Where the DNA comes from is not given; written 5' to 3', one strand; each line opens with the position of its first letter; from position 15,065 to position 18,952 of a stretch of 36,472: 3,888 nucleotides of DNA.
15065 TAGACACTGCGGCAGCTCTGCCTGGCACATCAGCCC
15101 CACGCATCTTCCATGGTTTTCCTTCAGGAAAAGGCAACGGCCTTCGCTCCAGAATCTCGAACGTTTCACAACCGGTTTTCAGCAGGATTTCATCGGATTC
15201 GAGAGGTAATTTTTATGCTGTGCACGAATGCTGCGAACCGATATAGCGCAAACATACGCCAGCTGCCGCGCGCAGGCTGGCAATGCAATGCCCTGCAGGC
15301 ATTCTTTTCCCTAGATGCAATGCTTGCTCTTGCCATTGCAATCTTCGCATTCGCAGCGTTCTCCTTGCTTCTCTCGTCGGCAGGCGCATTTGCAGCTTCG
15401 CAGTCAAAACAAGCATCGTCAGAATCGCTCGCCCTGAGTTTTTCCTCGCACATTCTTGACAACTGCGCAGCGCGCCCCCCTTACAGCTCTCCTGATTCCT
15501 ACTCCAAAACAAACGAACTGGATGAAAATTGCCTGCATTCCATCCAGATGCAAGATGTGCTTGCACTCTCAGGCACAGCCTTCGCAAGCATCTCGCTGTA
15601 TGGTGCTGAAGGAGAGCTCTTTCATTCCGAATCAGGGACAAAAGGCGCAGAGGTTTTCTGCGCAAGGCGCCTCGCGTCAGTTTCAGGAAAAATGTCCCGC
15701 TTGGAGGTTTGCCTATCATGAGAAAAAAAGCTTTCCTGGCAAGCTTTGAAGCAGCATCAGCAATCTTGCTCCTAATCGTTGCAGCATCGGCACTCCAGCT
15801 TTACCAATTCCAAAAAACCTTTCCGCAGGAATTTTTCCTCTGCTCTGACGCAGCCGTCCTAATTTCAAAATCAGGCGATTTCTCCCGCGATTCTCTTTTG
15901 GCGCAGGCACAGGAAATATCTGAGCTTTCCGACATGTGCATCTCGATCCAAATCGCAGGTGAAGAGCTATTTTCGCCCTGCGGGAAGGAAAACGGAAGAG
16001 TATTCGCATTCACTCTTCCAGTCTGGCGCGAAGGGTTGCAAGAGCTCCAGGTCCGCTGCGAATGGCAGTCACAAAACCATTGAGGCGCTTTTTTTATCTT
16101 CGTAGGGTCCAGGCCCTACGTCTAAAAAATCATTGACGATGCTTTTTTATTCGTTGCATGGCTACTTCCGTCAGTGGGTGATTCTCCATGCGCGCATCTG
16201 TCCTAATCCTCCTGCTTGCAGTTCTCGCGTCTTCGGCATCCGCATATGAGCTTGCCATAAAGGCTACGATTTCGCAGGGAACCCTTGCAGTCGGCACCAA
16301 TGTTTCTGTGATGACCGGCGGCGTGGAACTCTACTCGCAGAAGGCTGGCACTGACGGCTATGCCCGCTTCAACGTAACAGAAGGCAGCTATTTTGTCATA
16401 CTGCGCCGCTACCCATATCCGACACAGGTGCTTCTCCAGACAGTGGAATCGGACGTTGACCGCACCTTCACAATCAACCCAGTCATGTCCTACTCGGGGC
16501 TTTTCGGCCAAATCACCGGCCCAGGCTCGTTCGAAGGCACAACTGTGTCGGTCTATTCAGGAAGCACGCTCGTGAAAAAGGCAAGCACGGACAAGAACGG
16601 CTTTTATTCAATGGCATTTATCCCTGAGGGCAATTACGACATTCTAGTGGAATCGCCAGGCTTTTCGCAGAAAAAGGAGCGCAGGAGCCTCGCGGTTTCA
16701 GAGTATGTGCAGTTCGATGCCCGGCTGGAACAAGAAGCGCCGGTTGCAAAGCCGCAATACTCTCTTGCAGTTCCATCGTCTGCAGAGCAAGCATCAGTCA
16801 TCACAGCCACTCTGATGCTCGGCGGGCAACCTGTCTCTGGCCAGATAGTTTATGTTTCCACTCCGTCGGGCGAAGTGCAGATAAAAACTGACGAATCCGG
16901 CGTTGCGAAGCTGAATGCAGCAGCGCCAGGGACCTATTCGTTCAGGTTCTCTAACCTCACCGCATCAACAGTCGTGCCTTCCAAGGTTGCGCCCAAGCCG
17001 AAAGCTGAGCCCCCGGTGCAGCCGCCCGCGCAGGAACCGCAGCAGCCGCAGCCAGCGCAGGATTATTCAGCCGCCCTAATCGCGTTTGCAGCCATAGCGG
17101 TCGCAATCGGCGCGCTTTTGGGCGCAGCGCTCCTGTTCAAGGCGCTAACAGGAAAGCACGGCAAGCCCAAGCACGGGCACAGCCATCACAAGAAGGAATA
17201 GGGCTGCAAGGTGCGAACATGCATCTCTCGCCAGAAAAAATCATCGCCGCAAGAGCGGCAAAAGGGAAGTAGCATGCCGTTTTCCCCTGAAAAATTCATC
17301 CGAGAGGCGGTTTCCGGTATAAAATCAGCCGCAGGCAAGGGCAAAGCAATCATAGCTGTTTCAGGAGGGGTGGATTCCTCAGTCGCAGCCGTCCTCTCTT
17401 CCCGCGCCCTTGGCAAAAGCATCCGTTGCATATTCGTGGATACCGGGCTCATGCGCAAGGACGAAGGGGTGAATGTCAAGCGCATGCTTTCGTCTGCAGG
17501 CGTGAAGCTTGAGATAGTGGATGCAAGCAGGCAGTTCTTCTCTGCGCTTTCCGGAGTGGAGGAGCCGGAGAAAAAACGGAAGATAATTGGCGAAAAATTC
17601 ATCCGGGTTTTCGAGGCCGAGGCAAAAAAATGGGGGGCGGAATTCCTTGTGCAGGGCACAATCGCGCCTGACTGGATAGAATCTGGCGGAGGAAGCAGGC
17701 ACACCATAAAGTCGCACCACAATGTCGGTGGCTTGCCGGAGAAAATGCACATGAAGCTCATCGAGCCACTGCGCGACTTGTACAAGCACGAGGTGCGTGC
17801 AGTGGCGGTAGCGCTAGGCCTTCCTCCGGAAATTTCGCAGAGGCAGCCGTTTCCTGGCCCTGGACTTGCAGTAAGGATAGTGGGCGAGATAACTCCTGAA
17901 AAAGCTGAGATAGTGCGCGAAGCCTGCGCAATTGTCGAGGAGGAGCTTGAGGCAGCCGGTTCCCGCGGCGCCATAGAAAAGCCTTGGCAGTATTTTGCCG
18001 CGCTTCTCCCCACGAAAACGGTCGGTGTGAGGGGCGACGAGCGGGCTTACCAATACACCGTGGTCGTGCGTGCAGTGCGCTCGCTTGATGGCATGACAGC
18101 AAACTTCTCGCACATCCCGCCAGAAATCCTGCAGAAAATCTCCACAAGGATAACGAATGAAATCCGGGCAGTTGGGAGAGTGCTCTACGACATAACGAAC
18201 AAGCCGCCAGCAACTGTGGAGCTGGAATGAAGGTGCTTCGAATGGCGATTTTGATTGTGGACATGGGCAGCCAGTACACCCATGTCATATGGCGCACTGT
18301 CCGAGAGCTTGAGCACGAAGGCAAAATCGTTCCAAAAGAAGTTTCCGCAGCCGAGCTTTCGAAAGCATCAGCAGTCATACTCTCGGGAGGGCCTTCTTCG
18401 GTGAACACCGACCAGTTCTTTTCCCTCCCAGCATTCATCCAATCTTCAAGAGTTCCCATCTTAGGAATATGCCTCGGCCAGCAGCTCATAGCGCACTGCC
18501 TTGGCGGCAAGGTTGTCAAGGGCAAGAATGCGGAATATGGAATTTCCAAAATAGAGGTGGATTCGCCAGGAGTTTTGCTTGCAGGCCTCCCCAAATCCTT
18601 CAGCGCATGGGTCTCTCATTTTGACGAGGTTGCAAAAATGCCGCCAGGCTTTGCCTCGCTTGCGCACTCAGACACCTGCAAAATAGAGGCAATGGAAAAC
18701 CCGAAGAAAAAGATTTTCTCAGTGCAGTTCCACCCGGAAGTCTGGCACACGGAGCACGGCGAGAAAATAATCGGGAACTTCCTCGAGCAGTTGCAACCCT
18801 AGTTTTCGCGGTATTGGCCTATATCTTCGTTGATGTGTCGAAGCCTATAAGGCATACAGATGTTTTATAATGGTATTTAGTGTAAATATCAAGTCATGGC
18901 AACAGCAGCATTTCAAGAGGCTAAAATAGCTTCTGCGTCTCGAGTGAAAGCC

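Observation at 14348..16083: Translationally coupled cassette of four prepilin-like proteins (candidate minor-pilin set) with no assembly machinery nearby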

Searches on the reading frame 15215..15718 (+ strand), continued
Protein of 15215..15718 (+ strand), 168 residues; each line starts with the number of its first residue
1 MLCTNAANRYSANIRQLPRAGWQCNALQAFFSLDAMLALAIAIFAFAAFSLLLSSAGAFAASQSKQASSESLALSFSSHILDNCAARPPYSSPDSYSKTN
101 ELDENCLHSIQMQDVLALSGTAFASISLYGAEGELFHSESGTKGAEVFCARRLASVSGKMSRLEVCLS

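Call 71: search_protein_families(library=pfam, alignment_id=A5, max_evalue=10)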
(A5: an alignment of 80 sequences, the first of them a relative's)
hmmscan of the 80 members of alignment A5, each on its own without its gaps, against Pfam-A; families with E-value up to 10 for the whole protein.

A. member 1, P0018 (168 aa): 1 family
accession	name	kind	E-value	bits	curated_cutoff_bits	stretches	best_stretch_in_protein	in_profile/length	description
PF24335.1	DUF7503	-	4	7.5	27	1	49-65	21-37/42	Family of unknown function (DUF7503)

B. families by the number of members that match (of 80 scanned): 15 families
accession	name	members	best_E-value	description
PF02734.22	Dak2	9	0.007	DAK2 domain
PF02880.22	PGM_PMM_III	5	0.0003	Phosphoglucomutase/phosphomannomutase, alpha/beta/alpha domain III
PF01241.23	PSI_PSAK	1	0.019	Photosystem I psaG / psaK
PF07074.17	TRAP-gamma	1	0.024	Translocon-associated protein, gamma subunit (TRAP-gamma)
PF00747.22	Viral_DNA_bp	1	0.036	ssDNA binding protein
PF22128.2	Alp7A_like_C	1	0.044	Alp7A C-terminal domain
PF07153.16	Marek_SORF3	1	0.048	Marek's disease-like virus SORF3 protein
PF21905.1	Zf-Nsp1alpha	1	0.11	Nsp1alpha N-terminal zinc finger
PF08971.16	GlgS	1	0.12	Glycogen synthesis protein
PF02415.23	Chlam_PMP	1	0.16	Chlamydia polymorphic membrane protein (Chlamydia_PMP) repeat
PF25081.1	CC142_N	1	0.19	CC142 N-terminal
PF24013.1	DUF7327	1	0.2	Family of unknown function (DUF7327)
PF20961.2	phiKZ_gp29PR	1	0.2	Bacteriophage phiKZ, gp29PR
PF00831.28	Ribosomal_L29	1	0.2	Ribosomal L29 protein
PF24335.1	DUF7503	1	4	Family of unknown function (DUF7503)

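Call 81: search_solved_structures(query=L022:3788-6085:+, max_evalue=0.01)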
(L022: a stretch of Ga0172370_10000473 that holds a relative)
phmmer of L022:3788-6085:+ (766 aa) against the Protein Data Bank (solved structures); distinct sequences matched with E-value up to 0.01: 7.
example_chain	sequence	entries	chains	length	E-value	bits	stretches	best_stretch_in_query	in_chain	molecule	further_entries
8rkd_E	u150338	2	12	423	6.1e-08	34.5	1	298-566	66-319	Pilus assembly ATPase CpaF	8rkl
8rjf_A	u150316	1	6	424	6.2e-08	34.5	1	298-566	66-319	Pilus assembly ATPase CpaF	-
9e24_A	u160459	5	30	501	9.9e-08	33.8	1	298-566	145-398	CpaF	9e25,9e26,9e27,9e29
2oap_1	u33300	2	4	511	1.1e-07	33.7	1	240-564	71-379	Type II secretion system protein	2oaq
4ii7_A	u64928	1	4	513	0.00059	21.3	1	315-561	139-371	FlaI ATPase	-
4ihq_A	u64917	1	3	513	0.0039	18.6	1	315-561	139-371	FlaI ATPase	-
4qiw_E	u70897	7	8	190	0.0061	18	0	219-267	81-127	DNA-directed RNA polymerase, subunit E' | DNA-directed RNA polymerase, subunit E | DNA-directed RNA polymerase subunit E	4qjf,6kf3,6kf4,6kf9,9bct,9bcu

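Call 83: list_cluster_members(proteins=[P0016, P0034, P0072, P0084, P0085, P0039, P0040, P0011, P0017, P0006])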
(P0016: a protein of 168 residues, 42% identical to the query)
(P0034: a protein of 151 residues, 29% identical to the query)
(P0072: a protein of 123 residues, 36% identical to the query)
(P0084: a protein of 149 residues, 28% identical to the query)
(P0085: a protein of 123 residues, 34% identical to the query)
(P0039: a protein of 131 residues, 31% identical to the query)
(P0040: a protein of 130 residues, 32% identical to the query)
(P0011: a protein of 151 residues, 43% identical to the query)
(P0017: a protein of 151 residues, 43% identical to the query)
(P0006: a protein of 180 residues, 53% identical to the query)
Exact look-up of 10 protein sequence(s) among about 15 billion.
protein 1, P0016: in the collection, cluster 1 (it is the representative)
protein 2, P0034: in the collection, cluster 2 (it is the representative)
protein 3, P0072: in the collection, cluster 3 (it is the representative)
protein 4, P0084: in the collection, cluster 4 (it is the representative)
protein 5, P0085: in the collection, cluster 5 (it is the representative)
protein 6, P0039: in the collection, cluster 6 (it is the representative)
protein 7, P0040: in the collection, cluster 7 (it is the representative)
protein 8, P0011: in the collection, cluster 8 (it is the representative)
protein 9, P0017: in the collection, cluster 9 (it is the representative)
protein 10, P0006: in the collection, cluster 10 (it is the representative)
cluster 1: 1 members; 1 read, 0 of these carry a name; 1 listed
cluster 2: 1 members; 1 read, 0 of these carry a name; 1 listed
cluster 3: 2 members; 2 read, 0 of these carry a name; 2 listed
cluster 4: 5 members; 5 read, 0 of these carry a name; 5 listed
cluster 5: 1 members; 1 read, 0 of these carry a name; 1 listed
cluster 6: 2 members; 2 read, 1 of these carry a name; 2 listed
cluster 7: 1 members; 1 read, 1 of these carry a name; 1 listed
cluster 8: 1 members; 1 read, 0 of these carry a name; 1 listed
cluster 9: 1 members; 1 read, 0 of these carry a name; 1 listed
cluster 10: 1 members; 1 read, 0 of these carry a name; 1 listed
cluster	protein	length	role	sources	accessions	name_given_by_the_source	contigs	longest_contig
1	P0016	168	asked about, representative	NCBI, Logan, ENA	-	-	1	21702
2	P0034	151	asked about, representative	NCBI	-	-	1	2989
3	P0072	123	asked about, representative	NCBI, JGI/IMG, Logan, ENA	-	-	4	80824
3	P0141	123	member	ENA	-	-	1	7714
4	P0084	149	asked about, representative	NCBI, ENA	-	-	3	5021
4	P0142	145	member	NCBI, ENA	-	-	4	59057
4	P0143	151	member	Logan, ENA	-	-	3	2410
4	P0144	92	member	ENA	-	-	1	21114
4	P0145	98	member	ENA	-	-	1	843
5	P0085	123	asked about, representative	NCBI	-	-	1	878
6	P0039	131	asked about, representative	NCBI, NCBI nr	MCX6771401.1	MAG: hypothetical protein NTX79_05080 [Candidatus Micrarchaeota archaeon] | hypothetical protein [Candidatus Micrarchaeota archaeon]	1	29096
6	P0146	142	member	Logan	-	-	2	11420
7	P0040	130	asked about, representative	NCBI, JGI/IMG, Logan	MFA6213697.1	MAG: hypothetical protein WC717_00265 [Candidatus Micrarchaeia archaeon] | hypothetical protein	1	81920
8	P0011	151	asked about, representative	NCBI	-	-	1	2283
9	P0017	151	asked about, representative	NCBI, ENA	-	-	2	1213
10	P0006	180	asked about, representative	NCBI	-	-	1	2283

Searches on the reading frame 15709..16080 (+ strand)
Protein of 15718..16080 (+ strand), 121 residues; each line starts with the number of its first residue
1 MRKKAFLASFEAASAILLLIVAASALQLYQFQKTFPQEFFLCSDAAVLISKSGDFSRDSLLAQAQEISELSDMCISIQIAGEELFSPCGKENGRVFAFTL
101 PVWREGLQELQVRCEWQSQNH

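Call 6: search_protein_families(library=pfam, proteins=[window:15718-16080:+], max_evalue=1)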
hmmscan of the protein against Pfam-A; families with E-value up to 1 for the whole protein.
window:15718-16080:+ (121 aa): 0 families

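Call 7: search_protein_families(library=ncbifam, proteins=[window:15718-16080:+], max_evalue=1)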
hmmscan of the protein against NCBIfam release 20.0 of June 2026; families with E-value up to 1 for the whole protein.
window:15718-16080:+ (121 aa): 0 families

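Call 38: search_solved_structures(query=A4, max_evalue=10, show_alignments=2)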
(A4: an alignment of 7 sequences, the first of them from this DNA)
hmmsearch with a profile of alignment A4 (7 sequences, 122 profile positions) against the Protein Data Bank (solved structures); distinct sequences matched with E-value up to 10: 1.
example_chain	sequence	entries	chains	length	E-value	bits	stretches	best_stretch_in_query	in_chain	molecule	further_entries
2jy9_A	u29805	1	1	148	1.4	12.3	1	14-81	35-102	Putative tRNA hydrolase domain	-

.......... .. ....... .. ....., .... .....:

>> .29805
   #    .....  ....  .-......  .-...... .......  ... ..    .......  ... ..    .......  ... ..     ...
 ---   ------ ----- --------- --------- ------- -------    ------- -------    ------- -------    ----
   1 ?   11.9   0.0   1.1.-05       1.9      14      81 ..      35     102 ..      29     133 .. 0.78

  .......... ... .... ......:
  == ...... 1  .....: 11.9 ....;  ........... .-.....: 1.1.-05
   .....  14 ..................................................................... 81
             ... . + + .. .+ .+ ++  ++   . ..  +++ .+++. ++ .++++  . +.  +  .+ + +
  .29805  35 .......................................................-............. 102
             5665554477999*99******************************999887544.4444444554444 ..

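Call 72: search_protein_families(library=pfam, alignment_id=A7, max_evalue=10)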
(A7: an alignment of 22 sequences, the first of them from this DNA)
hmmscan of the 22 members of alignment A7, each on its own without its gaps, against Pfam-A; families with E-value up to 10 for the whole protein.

A. member 1, seq(124 aa): 0 families

B. families by the number of members that match (of 22 scanned): 6 families
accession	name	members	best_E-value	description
PF19312.4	NtrY_N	2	0.037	NtrY N-terminal region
PF02937.20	COX6C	2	0.17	Cytochrome c oxidase subunit VIc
PF13491.11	FtsK_4TM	1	0.046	4TM region of DNA translocase FtsK/SpoIIIE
PF13099.11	DUF3944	1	0.2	Domain of unknown function (DUF3944)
PF21225.3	zf-C2H2_5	1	0.25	C2H2-type zinc finger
PF08125.19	Mannitol_dh_C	1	0.32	Mannitol dehydrogenase C-terminal domain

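Call 74: search_solved_structures(query=A7, max_evalue=10, show_alignments=1)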
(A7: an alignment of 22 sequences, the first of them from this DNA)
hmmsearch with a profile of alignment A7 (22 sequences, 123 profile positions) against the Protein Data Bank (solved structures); distinct sequences matched with E-value up to 10: 0.

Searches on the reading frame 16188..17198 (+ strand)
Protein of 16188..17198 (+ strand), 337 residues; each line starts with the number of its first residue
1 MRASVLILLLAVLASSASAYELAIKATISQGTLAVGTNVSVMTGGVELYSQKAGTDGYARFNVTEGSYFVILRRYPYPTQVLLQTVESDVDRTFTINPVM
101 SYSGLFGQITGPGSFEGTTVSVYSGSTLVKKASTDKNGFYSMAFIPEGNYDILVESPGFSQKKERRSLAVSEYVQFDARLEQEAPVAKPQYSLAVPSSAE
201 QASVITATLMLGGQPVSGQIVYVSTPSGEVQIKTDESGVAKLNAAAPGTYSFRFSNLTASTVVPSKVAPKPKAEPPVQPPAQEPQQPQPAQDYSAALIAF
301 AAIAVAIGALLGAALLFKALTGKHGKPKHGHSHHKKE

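Call 6: search_protein_families(library=pfam, proteins=[window:16188-17198:+], max_evalue=1)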
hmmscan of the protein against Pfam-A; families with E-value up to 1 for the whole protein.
window:16188-17198:+ (337 aa): 12 families
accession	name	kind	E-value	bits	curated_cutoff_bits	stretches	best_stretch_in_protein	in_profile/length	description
PF13620.12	CarboxypepD_reg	-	1.6e-13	51.2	32.3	2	115-178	14-79/82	Carboxypeptidase regulatory-like domain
PF13715.12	CarbopepD_reg_2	-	9.1e-07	29.3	32.2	1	120-172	17-68/88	CarboxypepD_reg-like domain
PF17210.9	SdrD_B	-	3.4e-06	27.7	29.7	1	116-157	25-67/112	SdrD B-like domain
PF24025.1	Ig_DR_A0283-like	-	2.3e-05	25.1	27.1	0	213-254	18-62/102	DR_A0283-like, Ig-like domain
PF10670.15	DUF4198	-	0.00012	22.7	34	1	196-255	140-206/209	Domain of unknown function (DUF4198)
PF17802.7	SpaA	-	0.00047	20.7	23.1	0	121-152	22-56/91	Prealbumin-like fold domain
PF11974.14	bMG3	-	0.0011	19.3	34.9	1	196-246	9-61/103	Bacterial alpha-2-macroglobulin MG3 domain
PF16640.11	Big_3_5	-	0.0075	17.2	35.5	0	213-259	11-60/88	Bacterial Ig-like domain (group 3)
PF08308.17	PEGA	-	0.02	15.2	20.8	1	145-183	32-70/71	PEGA domain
PF02369.22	Big_1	-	0.064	13.8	34.9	0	203-243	19-65/93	Bacterial Ig-like domain (group 1)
PF09430.16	EMC7_beta-sandw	-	0.098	13.3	26.6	1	117-160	9-51/122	ER membrane protein complex subunit 7, beta-sandwich domain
PF14283.11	CD1107-like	-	0.58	10.5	26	1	269-324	107-157/158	Mobile element protein CD1107-like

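Call 7: search_protein_families(library=ncbifam, proteins=[window:16188-17198:+], max_evalue=1)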
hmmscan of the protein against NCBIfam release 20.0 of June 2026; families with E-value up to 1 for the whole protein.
window:16188-17198:+ (337 aa): 1 family
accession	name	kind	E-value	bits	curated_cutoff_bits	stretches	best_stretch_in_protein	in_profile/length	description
NF052345.1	S_layer_anammox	exception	4.7e-07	27.6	1400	1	76-290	1286-1500/1596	Kustd1514 family S-layer glycoprotein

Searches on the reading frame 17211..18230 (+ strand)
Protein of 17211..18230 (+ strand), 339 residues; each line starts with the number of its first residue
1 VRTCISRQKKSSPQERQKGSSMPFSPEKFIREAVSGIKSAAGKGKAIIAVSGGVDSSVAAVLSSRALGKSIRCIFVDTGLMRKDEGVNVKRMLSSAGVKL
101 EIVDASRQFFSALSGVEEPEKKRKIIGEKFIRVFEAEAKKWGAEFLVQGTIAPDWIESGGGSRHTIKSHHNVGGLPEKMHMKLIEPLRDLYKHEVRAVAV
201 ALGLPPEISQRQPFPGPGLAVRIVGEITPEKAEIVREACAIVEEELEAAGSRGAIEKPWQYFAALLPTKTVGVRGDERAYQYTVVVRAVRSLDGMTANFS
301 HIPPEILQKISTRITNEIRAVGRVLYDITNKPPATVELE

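Call 21: search_protein_families(library=pfam, proteins=[window:17211-18230:+], max_evalue=0.01)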
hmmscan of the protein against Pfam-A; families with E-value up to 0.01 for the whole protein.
window:17211-18230:+ (339 aa): 8 families
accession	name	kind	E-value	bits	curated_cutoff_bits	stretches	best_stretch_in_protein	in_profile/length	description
PF00958.27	GMP_synt_C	-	1.7e-36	124.5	27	1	252-337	6-91/92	GMP synthase C terminal domain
PF02540.23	NAD_synthase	-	8.8e-09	35.3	21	1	28-70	7-45/242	NAD synthase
PF06508.19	QueC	-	3.6e-06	27.1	22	1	45-205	1-176/210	Queuosine biosynthesis protein QueC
PF03054.22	tRNA_Me_trans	-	7.8e-05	22.9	20.6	1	46-82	3-38/202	tRNA methyl transferase HUP domain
PF02568.20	ThiI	-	0.00017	21.7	20.5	1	43-202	3-159/197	Thiamine biosynthesis protein (ThiI)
PF00764.25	Arginosuc_synth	-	0.0006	20.3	27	1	45-110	1-66/162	Arginosuccinate synthase N-terminal HUP domain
PF01171.26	ATP_bind_3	-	0.00076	19.7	27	1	46-200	2-157/182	PP-loop family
PF01507.26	PAPS_reduct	-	0.0023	18.4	22.5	1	46-120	2-75/175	Phosphoadenosine phosphosulfate reductase domain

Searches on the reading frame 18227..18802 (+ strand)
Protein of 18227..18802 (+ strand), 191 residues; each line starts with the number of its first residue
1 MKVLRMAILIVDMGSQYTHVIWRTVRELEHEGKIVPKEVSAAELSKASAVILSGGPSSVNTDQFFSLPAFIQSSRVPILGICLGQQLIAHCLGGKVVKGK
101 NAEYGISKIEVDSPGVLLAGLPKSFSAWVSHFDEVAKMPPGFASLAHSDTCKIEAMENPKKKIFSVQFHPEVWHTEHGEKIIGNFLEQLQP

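Call 21: search_protein_families(library=pfam, proteins=[window:18227-18802:+], max_evalue=0.01)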
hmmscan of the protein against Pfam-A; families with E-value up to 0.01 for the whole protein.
window:18227-18802:+ (191 aa): 3 families
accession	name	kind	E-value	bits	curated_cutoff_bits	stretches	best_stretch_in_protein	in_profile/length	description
PF00117.34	GATase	-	6.1e-44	150.4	22.8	1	9-187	1-188/190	Glutamine amidotransferase class-I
PF07722.19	Peptidase_C26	-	7.6e-11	42.6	20.5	1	73-171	103-219/219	Peptidase C26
PF01174.25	SNO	-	0.00091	19.6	27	0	41-98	28-91/188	SNO glutamine amidotransferase family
